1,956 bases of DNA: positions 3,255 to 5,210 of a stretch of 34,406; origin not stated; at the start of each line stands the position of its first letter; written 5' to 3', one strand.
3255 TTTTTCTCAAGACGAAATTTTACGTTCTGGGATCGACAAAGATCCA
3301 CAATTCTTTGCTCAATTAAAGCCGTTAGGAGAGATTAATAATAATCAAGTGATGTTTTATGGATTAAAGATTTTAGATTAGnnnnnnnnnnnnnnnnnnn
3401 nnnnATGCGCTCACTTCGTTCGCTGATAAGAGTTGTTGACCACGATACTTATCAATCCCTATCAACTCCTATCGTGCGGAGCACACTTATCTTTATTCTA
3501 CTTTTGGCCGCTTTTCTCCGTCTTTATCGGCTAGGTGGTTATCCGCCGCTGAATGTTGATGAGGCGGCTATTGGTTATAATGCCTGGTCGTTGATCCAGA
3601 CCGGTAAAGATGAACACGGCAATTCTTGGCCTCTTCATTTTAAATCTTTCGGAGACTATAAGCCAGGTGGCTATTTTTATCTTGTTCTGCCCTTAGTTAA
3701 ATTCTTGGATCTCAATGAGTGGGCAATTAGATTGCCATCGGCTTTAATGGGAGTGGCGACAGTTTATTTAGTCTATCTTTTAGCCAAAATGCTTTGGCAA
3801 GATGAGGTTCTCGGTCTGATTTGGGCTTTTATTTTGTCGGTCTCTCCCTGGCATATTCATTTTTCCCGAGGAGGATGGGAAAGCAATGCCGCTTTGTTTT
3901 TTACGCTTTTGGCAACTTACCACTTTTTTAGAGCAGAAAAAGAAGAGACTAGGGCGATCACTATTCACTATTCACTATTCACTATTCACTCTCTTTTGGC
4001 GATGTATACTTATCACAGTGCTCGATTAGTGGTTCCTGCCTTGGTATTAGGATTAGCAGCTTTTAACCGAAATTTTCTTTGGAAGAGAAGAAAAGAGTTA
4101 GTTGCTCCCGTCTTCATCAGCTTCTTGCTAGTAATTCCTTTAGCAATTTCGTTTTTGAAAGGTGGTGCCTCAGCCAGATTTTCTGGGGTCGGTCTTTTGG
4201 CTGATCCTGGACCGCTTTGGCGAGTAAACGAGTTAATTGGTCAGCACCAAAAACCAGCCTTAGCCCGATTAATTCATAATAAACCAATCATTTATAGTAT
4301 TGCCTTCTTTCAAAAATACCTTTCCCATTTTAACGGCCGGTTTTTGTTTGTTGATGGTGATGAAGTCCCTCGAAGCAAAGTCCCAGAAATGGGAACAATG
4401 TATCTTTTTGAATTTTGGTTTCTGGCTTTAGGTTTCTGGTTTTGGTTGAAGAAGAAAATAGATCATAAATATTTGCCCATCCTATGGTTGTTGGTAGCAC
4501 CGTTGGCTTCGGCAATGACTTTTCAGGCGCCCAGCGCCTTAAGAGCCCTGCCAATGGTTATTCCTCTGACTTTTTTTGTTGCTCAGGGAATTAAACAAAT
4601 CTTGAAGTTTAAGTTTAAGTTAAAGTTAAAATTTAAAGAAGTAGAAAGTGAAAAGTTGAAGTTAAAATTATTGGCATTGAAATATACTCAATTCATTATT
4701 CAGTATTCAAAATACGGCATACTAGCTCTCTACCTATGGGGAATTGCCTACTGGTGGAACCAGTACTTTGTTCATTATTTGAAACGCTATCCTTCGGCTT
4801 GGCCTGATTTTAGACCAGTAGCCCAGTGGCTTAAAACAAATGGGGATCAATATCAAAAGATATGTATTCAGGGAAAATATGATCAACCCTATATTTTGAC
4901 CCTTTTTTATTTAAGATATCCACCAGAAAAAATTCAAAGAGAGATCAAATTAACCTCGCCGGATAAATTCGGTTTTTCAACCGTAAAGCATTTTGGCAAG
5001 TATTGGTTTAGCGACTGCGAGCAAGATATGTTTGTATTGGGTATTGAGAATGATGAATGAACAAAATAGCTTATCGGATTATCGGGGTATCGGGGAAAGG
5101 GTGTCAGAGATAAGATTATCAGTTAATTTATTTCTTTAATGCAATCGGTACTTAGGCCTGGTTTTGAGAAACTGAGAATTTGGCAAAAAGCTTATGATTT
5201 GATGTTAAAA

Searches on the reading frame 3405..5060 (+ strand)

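Call 87: search_protein_families(library=pfam, proteins=[window:3405-5060:+], max_evalue=0.00001)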
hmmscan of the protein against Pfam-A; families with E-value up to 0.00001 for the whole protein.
window:3405-5060:+ (551 aa): 2 families
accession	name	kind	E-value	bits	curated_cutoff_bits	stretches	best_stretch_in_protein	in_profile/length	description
PF13231.12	PMT_2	-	1.1e-10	42.4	26.1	1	100-246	16-157/160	Dolichyl-phosphate-mannose-protein mannosyltransferase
PF02366.24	PMT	-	1.2e-10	41.8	22.7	1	30-248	2-232/245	Dolichyl-phosphate-mannose-protein mannosyltransferase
